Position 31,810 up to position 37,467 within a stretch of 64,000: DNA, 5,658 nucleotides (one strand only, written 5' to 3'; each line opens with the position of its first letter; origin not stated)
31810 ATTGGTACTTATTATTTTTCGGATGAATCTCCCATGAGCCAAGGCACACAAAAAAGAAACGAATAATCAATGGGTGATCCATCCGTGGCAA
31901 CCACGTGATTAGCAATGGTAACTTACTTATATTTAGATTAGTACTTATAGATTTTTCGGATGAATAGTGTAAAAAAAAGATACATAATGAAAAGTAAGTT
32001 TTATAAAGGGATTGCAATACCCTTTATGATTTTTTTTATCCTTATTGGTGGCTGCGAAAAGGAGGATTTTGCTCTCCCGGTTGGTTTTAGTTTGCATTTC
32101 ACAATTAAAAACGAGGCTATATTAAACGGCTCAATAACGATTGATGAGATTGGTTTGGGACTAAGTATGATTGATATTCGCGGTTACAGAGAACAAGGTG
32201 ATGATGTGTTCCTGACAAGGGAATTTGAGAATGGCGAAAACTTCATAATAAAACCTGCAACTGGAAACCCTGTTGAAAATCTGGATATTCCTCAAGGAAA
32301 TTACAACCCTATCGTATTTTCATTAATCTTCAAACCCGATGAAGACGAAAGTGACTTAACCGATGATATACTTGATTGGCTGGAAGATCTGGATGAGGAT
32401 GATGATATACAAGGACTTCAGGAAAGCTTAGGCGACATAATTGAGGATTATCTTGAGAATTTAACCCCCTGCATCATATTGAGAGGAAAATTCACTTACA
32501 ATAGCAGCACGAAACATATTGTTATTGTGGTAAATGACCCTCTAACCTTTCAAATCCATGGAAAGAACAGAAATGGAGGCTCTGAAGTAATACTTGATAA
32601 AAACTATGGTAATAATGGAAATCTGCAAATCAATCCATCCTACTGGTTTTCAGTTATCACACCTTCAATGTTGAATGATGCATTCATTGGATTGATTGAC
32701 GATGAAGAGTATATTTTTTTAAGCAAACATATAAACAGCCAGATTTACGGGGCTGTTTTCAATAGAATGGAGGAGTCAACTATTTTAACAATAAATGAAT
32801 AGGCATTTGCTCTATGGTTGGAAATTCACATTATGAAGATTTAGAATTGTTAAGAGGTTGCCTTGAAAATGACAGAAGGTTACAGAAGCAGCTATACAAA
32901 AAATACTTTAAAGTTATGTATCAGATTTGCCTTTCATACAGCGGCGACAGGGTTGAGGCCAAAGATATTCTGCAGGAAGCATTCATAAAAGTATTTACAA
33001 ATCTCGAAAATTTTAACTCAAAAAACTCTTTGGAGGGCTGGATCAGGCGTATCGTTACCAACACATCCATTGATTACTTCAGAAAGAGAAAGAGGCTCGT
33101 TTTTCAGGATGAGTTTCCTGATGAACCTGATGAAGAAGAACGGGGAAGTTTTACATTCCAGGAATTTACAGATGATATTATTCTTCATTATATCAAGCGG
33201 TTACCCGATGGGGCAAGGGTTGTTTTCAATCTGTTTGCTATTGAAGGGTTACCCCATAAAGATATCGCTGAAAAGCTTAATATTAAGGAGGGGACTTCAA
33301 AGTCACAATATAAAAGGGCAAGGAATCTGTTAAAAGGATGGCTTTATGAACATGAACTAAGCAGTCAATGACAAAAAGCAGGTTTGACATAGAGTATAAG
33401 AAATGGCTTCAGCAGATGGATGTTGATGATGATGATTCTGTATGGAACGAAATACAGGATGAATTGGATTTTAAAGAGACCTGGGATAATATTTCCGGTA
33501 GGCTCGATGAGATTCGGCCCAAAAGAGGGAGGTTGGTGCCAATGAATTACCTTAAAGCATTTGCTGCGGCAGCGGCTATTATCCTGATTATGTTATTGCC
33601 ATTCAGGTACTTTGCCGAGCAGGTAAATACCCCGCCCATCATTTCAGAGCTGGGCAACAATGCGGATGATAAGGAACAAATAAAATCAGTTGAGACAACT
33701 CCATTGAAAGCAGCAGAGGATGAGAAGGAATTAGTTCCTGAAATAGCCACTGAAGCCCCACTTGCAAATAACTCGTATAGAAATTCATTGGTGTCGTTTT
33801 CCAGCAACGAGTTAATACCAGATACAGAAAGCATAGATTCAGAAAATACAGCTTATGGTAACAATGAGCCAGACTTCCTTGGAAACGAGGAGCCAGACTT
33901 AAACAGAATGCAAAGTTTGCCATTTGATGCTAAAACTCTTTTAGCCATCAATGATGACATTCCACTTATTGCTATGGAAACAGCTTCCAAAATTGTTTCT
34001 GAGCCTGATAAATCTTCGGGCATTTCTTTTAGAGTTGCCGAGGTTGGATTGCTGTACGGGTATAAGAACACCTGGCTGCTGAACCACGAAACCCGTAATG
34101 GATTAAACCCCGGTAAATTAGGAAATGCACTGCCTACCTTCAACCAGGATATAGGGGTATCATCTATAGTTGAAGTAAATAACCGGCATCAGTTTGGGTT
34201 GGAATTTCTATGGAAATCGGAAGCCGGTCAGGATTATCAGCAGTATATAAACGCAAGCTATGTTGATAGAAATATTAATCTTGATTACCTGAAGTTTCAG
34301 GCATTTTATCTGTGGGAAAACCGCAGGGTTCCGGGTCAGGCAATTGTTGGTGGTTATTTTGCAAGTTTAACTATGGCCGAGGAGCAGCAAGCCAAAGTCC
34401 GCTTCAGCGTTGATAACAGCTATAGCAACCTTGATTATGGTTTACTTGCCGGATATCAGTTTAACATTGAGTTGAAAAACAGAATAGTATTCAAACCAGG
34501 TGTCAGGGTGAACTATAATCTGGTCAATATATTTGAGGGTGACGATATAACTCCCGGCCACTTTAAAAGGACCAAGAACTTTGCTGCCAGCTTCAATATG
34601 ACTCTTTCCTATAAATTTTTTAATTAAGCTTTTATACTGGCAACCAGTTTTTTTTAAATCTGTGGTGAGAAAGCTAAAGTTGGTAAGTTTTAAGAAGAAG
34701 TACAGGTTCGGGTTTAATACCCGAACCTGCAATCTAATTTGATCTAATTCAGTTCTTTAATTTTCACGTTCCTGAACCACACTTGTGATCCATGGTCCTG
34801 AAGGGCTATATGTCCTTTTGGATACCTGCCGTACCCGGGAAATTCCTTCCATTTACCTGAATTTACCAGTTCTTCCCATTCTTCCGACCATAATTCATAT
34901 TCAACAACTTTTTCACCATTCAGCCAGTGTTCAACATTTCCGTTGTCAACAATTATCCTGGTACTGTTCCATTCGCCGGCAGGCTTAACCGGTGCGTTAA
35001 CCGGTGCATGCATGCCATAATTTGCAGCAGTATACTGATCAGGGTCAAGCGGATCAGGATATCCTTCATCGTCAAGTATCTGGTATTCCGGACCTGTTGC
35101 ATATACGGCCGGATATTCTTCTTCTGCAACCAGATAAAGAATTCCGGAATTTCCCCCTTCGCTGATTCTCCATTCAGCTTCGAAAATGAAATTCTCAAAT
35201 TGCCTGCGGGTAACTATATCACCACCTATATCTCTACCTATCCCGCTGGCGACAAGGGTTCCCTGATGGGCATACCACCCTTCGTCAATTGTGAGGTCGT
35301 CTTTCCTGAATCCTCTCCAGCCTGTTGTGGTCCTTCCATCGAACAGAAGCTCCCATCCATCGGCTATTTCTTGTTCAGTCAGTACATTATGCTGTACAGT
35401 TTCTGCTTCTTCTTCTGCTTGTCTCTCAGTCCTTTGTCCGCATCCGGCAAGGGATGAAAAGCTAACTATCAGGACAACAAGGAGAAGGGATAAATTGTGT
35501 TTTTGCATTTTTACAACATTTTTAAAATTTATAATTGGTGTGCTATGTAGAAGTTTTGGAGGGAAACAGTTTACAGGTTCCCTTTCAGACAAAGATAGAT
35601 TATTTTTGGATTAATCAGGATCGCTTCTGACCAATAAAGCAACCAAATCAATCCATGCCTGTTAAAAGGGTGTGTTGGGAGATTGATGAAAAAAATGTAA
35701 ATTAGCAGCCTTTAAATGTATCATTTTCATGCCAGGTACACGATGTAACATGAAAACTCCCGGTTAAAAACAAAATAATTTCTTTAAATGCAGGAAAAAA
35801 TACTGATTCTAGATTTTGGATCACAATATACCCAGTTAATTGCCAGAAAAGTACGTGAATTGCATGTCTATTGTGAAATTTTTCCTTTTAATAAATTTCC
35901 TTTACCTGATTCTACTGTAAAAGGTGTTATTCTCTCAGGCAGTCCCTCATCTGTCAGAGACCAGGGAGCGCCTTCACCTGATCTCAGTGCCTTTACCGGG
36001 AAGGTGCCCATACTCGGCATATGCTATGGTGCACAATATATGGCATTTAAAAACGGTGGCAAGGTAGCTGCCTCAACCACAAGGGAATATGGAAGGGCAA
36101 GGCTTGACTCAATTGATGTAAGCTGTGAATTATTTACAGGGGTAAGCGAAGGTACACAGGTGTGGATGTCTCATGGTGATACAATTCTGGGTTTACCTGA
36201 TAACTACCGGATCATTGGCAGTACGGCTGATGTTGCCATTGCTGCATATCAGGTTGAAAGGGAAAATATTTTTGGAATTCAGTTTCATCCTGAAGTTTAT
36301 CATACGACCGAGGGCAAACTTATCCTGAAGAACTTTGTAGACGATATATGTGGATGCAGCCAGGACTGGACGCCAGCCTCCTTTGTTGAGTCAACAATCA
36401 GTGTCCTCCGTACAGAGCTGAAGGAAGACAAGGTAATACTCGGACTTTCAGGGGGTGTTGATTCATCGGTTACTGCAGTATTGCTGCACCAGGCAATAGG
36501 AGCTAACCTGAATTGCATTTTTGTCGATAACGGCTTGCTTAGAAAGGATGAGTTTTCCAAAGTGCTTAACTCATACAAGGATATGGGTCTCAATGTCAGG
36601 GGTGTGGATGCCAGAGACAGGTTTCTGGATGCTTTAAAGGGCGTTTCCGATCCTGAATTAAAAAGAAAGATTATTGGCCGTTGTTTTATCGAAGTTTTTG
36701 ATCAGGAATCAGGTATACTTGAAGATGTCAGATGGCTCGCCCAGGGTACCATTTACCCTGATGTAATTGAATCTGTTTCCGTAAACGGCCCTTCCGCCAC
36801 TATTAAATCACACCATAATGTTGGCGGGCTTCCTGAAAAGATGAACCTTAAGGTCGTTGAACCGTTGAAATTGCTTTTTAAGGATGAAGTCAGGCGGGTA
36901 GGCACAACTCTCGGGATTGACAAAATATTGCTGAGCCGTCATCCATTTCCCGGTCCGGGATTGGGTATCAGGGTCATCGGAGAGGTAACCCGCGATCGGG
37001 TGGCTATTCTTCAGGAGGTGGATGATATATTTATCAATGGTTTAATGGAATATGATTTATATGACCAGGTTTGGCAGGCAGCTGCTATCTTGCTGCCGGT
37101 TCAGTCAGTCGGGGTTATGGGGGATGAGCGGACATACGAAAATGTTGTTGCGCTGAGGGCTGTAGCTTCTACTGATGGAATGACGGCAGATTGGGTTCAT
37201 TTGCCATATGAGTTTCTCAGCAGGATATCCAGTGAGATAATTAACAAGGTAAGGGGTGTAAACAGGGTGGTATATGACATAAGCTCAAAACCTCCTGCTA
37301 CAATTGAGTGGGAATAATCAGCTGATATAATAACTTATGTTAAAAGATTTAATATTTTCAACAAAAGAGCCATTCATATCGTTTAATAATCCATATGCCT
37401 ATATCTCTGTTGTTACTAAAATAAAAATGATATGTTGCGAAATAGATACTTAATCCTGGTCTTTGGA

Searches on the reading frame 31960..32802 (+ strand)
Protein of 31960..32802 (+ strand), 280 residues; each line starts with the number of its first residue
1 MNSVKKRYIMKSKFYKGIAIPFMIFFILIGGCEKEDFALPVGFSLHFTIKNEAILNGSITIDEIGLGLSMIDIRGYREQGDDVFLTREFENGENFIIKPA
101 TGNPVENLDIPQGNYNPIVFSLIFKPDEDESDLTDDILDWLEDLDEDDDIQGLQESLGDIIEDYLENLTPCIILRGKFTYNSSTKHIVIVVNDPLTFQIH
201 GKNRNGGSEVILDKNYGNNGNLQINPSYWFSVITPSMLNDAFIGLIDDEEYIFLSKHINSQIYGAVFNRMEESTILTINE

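Call 14: search_protein_families(library=pfam, proteins=[window:31960-32802:+])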
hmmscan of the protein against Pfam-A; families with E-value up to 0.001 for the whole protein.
window:31960-32802:+ (280 aa): 0 families

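Call 15: find_encoding_contigs(protein=window:31960-32802:+, flank=10000, max_places=10)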
Protein window:31960-32802:+ (280 aa): 2 contigs read that carry it; 1 place shown.
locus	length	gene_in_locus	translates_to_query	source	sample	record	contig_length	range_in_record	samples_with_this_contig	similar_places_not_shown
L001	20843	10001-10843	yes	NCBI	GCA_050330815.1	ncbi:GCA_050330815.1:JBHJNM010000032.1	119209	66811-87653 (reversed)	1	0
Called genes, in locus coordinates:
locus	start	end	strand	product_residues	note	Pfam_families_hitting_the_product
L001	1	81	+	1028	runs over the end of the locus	PF25275:Golvesin_C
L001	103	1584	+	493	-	PF00535:Glycos_transf_2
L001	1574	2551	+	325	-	PF16269:DUF4922, PF26216:GDPGP1_C (weak)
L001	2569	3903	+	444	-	PF08486:SpoIID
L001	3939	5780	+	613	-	PF03092:BT1, PF07690:MFS_1 (faint)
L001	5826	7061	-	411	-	PF07075:NamZ_N, PF20732:NamZ_C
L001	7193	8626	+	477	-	PF01841:Transglut_core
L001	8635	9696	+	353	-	PF02746:MR_MLE_N (weak), PF13378:MR_MLE_C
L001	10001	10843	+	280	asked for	-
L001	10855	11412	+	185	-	PF04542:Sigma70_r2, PF08281:Sigma70_r4_2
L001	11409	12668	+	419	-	PF13568:OMP_b-brl_2 (faint)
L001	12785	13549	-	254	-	PF06439:3keto-disac_hyd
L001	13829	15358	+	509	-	PF00117:GATase, PF07722:Peptidase_C26, PF02540:NAD_synthase (weak), PF00958:GMP_synt_C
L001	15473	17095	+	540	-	PF22694:CtpB_N-like, PF00595:PDZ (weak), PF13180:PDZ_2, PF17820:PDZ_6, PF03572:Peptidase_S41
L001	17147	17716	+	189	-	PF13521:AAA_28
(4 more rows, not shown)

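Call 20: find_homologous_proteins(query=window:31987-32802:+, max_evalue=0.00001)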
Query window:31987-32802:+ (271 aa): 85 proteins with E <= 0.00001 among 1041 candidates.
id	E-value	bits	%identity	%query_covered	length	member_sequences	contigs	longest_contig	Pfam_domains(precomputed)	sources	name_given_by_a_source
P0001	4.8e-177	605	100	100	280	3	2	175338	-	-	-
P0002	3.1e-163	560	92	100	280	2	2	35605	-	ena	-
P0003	1.3e-158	545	88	100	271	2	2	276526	-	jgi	jgi:hypothetical protein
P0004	7.1e-148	510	85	100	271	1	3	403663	-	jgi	jgi:hypothetical protein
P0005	2.7e-136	472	76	100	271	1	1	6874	-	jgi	jgi:hypothetical protein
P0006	1.3e-131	456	73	100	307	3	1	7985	-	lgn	-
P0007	1.7e-131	456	76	100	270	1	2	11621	-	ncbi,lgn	-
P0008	2.4e-131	455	77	100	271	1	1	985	-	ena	-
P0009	1.5e-128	446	73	100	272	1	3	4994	-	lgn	-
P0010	3.5e-128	445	73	100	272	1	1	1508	-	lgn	-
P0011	5.3e-128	444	71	100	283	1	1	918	-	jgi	jgi:hypothetical protein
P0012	2.5e-127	442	74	100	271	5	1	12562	-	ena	-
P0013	4.2e-127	442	72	100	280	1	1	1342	-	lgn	-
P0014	5.0e-127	441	73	100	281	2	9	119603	-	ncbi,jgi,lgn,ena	-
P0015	7.7e-126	437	74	96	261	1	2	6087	-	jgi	jgi:hypothetical protein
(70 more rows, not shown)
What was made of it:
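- On BOX / Correia elements: The organism is a Bacteroidales MAG (calls 15, 20).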

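Call 21: find_encoding_contigs(protein=P0003, flank=10000, max_places=4)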
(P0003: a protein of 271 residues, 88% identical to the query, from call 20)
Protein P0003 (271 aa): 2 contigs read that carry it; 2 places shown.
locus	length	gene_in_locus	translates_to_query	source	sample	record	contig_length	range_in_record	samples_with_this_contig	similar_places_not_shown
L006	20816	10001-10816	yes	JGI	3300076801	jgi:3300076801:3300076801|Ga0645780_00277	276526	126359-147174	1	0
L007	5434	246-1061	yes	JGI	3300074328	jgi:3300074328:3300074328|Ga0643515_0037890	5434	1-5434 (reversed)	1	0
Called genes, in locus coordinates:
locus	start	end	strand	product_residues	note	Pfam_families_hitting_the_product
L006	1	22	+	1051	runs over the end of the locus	PF01520:Amidase_3 (faint), PF25275:Golvesin_C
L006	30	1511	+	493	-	PF00535:Glycos_transf_2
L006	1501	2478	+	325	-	PF16269:DUF4922, PF26216:GDPGP1_C (weak)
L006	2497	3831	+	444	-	PF08486:SpoIID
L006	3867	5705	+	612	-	PF03092:BT1, PF07690:MFS_1 (faint)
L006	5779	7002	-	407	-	PF07075:NamZ_N, PF20732:NamZ_C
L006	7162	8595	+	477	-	PF01841:Transglut_core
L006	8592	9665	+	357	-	PF02746:MR_MLE_N (weak), PF13378:MR_MLE_C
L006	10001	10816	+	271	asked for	-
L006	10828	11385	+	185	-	PF04542:Sigma70_r2, PF08281:Sigma70_r4_2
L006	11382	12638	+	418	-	PF13568:OMP_b-brl_2 (weak)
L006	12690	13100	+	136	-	-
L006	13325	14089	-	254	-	PF06439:3keto-disac_hyd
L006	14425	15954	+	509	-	PF00117:GATase, PF07722:Peptidase_C26 (weak), PF02540:NAD_synthase (weak), PF00958:GMP_synt_C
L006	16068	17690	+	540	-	PF22694:CtpB_N-like, PF00595:PDZ (weak), PF13180:PDZ_2, PF17820:PDZ_6, PF03572:Peptidase_S41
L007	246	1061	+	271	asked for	-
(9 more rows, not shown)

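Call 22: find_encoding_contigs(protein=P0004, flank=10000, max_places=4)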
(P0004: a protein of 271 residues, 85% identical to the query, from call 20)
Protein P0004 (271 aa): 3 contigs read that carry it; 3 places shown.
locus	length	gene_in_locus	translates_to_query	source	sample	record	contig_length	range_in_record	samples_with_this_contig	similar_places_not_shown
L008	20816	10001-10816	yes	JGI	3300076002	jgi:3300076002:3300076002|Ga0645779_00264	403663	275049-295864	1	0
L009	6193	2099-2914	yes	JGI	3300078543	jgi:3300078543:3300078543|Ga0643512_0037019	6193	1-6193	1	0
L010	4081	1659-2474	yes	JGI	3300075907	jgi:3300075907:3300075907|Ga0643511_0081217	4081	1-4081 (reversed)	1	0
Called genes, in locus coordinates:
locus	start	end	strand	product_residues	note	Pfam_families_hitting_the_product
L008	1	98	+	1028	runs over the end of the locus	PF25275:Golvesin_C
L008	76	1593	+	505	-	PF00535:Glycos_transf_2, PF10111:Glyco_tranf_2_2 (weak)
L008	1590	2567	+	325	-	PF16269:DUF4922, PF26216:GDPGP1_C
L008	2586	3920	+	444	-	PF08486:SpoIID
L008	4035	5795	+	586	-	PF03092:BT1, PF07690:MFS_1 (faint)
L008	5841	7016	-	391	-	PF07075:NamZ_N, PF20732:NamZ_C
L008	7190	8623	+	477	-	PF01841:Transglut_core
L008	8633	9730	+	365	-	PF02746:MR_MLE_N (weak), PF13378:MR_MLE_C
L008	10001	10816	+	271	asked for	-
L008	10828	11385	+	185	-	PF04542:Sigma70_r2, PF08281:Sigma70_r4_2, PF04545:Sigma70_r4 (faint)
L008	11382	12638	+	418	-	PF13568:OMP_b-brl_2 (weak)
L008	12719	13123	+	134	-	-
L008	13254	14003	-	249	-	PF06439:3keto-disac_hyd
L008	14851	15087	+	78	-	PF00117:GATase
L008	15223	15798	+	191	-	-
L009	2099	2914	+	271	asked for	-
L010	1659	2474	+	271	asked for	-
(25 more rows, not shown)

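Call 23: find_encoding_contigs(protein=P0002, flank=10000, max_places=4)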
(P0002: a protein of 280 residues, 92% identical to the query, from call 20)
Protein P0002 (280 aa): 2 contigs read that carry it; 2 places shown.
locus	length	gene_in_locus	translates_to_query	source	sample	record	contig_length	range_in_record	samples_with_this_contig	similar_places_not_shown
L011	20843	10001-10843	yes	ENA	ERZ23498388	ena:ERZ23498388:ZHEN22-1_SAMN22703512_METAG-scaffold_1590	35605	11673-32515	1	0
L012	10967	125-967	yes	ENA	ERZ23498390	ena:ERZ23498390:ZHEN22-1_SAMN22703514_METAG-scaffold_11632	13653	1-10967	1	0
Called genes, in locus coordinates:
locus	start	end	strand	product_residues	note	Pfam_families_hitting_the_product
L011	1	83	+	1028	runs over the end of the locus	PF25275:Golvesin_C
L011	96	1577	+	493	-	PF00535:Glycos_transf_2, PF10111:Glyco_tranf_2_2 (weak)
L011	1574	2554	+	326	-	PF16269:DUF4922, PF26216:GDPGP1_C (weak)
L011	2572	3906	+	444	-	PF08486:SpoIID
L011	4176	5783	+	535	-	-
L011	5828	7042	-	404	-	PF07075:NamZ_N, PF20732:NamZ_C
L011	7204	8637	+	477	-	PF01841:Transglut_core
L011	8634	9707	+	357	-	PF02746:MR_MLE_N (weak), PF13378:MR_MLE_C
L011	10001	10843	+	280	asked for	-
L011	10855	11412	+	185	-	PF04542:Sigma70_r2, PF08281:Sigma70_r4_2, PF04545:Sigma70_r4 (faint)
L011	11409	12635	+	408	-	-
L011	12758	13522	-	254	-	PF06439:3keto-disac_hyd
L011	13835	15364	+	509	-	PF00117:GATase, PF07722:Peptidase_C26, PF02540:NAD_synthase (weak), PF00958:GMP_synt_C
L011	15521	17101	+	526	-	PF22694:CtpB_N-like, PF00595:PDZ (weak), PF13180:PDZ_2, PF17820:PDZ_6, PF03572:Peptidase_S41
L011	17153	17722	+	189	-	PF13521:AAA_28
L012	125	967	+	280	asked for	-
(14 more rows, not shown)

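Call 60: find_encoding_contigs(protein=P0014, flank=10000, max_places=2)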
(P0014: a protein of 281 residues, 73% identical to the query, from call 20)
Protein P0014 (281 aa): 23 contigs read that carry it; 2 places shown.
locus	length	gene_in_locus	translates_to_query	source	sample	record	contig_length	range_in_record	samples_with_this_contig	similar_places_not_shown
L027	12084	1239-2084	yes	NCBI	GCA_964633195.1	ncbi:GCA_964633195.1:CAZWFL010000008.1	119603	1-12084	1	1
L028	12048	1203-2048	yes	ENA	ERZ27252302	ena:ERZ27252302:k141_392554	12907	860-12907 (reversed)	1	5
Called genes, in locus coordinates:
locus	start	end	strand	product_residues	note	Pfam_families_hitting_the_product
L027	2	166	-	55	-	?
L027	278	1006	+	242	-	-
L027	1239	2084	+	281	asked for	-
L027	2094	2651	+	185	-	PF04542:Sigma70_r2, PF08281:Sigma70_r4_2, PF04545:Sigma70_r4 (weak)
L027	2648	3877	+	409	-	-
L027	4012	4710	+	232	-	-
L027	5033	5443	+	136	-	-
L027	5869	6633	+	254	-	PF13489:Methyltransf_23 (weak), PF01209:Ubie_methyltran (weak), PF13847:Methyltransf_31, PF08241:Methyltransf_11, PF08242:Methyltransf_12 (weak), PF13649:Methyltransf_25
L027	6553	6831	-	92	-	-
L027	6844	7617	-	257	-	PF01925:TauE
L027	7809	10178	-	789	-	PF08308:PEGA (weak), PF13620:CarboxypepD_reg, PF13715:CarbopepD_reg_2, PF07715:Plug, PF00593:TonB_dep_Rec_b-barrel, PF14905:OMP_b-brl_3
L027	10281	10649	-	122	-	-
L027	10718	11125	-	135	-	-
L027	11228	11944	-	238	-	-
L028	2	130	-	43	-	?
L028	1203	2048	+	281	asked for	-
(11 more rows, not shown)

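Call 61: find_encoding_contigs(protein=P0007, flank=10000, max_places=2)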
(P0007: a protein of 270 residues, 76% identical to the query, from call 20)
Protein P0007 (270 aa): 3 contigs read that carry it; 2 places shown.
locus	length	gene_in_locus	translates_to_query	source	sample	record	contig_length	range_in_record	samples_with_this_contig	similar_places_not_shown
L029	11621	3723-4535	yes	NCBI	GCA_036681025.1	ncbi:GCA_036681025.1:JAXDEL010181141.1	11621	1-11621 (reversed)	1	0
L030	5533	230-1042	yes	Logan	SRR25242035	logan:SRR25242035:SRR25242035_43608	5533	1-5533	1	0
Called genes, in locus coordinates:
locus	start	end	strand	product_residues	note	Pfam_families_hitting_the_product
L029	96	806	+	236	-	PF13367:PrsW-protease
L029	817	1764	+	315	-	PF00291:PALP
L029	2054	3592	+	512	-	PF00493:MCM (faint), PF05362:Lon_C (weak), PF13541:ChlI, PF05496:RuvB_N (faint), PF01078:Mg_chelatase, PF07728:AAA_5, PF13335:Mg_chelatase_C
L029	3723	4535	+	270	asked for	-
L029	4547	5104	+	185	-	PF04542:Sigma70_r2, PF08281:Sigma70_r4_2, PF04545:Sigma70_r4 (weak)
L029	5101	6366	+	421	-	-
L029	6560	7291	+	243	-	-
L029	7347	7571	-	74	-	-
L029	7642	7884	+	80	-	-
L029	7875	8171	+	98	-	PF05016:ParE_toxin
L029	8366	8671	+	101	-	PF13560:HTH_31, PF12844:HTH_19, PF01381:HTH_3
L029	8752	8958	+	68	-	-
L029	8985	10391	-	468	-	PF13537:GATase_7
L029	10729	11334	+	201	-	-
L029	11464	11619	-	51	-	?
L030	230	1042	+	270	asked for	-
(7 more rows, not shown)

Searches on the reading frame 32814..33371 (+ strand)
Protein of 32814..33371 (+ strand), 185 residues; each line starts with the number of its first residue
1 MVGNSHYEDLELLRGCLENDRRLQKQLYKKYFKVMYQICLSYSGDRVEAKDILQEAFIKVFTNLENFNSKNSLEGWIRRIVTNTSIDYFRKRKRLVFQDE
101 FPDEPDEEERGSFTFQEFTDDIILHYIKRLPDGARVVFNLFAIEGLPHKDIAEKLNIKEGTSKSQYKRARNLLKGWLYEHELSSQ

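Call 14: search_protein_families(library=pfam, proteins=[window:32814-33371:+])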
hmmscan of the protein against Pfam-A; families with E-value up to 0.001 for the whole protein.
window:32814-33371:+ (185 aa): 3 families
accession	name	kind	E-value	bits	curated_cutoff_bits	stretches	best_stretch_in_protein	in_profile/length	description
PF04542.20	Sigma70_r2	-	2.7e-17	62.7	24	1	27-94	1-70/71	Sigma-70 region 2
PF08281.18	Sigma70_r4_2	-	9.6e-14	51.2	25.7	1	122-171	3-52/54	Sigma-70, region 4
PF04545.22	Sigma70_r4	-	3.8e-05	23.5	24.1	1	127-174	2-49/50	Sigma-70, region 4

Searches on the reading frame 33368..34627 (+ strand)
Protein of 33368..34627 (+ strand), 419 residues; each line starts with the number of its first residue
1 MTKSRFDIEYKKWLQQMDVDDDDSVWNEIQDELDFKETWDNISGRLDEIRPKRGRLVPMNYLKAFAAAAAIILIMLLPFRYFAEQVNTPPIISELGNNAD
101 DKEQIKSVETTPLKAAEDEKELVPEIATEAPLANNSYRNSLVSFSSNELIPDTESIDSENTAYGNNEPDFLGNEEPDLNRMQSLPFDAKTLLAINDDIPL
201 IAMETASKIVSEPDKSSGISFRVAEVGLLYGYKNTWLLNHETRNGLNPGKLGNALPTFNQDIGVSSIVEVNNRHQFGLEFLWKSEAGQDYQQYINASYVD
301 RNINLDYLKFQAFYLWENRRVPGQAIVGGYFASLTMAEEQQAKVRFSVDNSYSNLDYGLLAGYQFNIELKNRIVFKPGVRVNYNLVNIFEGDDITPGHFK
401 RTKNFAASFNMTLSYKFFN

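Call 14: search_protein_families(library=pfam, proteins=[window:33368-34627:+])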
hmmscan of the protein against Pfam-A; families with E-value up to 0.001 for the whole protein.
window:33368-34627:+ (419 aa): 1 family
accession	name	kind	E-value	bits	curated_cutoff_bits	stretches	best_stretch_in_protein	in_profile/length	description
PF13568.12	OMP_b-brl_2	-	3e-05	24.6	27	1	253-390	33-175/175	Outer membrane protein beta-barrel domain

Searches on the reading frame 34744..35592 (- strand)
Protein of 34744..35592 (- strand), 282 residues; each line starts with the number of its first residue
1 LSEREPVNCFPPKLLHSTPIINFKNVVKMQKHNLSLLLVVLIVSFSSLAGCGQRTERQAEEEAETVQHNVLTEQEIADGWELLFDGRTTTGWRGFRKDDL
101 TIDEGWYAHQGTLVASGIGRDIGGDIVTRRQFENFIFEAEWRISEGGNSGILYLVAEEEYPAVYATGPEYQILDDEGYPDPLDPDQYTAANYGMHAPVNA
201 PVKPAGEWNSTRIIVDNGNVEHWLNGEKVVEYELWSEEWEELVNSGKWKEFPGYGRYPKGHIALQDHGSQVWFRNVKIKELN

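Call 14: search_protein_families(library=pfam, proteins=[window:34744-35592:-])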
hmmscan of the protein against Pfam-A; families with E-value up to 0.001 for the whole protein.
window:34744-35592:- (282 aa): 1 family
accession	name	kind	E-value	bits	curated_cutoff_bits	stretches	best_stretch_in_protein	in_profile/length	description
PF06439.18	3keto-disac_hyd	-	4.2e-49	167.6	26.8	1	79-279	1-187/187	3-keto-disaccharide hydrolase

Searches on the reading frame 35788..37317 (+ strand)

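Call 14: search_protein_families(library=pfam, proteins=[window:35788-37317:+])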
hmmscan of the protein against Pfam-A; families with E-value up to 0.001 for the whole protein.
window:35788-37317:+ (509 aa): 6 families
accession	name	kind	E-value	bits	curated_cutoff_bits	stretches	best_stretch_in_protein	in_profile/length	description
PF00958.27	GMP_synt_C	-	2.9e-43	146.3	27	1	420-508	4-92/92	GMP synthase C terminal domain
PF00117.34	GATase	-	3e-38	131.8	22.8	1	6-185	1-188/190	Glutamine amidotransferase class-I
PF07722.19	Peptidase_C26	-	5.1e-09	36.7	20.5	1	68-169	101-219/219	Peptidase C26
PF02540.23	NAD_synthase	-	7e-08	32.3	21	1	212-275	17-81/242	NAD synthase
PF03054.22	tRNA_Me_trans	-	5.1e-05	23.5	20.6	1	215-248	2-34/202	tRNA methyl transferase HUP domain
PF00764.25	Arginosuc_synth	-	0.00058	20.4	27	1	215-281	1-67/162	Arginosuccinate synthase N-terminal HUP domain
